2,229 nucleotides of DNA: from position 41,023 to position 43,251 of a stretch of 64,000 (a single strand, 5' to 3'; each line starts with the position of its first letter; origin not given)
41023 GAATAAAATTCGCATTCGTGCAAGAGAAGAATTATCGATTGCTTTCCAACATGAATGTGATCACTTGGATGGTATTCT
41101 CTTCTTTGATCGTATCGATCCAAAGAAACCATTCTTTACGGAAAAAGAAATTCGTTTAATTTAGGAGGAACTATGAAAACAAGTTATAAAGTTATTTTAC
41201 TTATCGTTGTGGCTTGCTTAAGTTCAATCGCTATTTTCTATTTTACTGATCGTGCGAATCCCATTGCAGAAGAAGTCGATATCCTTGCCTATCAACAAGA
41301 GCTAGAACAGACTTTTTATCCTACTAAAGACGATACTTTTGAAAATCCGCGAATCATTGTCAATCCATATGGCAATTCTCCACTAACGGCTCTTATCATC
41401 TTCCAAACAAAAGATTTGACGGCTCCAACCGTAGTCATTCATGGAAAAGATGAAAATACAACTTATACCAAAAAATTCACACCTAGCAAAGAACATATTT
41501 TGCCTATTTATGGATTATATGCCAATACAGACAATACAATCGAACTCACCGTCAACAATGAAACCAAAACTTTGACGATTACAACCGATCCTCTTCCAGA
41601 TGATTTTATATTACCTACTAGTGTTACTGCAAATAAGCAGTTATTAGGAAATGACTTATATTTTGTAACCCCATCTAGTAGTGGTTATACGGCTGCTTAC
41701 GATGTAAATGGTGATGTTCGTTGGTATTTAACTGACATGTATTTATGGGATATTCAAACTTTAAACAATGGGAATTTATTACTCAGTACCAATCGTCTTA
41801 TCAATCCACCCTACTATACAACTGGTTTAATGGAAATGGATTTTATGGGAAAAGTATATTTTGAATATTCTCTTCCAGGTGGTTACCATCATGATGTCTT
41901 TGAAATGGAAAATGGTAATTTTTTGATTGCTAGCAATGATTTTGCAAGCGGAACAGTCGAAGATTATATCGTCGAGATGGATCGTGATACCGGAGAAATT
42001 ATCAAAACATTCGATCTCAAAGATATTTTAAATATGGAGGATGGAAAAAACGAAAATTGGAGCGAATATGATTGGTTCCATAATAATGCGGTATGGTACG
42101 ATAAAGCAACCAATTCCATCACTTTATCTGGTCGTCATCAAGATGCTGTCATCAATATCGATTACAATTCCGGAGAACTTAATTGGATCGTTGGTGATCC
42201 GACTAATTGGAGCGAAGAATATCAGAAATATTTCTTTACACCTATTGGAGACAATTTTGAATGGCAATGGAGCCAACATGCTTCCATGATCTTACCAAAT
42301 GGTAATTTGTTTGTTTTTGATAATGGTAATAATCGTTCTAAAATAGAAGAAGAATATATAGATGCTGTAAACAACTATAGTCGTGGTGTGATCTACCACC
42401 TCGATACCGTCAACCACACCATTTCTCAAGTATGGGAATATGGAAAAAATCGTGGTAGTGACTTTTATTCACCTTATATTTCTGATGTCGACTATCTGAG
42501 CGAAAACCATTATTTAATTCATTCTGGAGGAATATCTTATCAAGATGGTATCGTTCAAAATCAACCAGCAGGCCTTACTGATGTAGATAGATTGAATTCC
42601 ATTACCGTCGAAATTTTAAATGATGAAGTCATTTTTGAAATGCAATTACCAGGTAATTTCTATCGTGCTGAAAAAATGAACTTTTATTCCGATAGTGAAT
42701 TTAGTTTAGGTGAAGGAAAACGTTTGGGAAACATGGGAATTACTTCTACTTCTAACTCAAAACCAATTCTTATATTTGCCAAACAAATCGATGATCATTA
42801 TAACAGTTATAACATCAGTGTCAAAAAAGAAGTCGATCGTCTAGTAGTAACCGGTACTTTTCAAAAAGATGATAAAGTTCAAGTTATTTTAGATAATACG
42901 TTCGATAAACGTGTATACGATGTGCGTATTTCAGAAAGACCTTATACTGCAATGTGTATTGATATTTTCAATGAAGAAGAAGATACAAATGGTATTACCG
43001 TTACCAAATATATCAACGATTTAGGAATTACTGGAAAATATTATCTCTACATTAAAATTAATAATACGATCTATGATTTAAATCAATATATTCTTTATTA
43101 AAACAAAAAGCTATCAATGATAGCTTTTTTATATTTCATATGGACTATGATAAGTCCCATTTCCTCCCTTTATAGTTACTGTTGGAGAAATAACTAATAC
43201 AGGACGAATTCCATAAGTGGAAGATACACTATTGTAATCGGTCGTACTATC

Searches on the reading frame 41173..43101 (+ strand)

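Call 64: search_protein_families(library=pfam, proteins=[window:41173-43101:+], max_evalue=0.00001)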
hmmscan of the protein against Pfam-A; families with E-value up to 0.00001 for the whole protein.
window:41173-43101:+ (642 aa): 2 families
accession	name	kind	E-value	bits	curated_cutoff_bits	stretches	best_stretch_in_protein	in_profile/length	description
PF05935.17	Arylsulfotrans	-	2.6e-100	336.5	24.2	1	152-496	6-367/374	Arylsulfotransferase (ASST)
PF17425.8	Arylsulfotran_N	-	2.5e-17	63.2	24.2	1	61-136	2-85/88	Arylsulfotransferase Ig-like domain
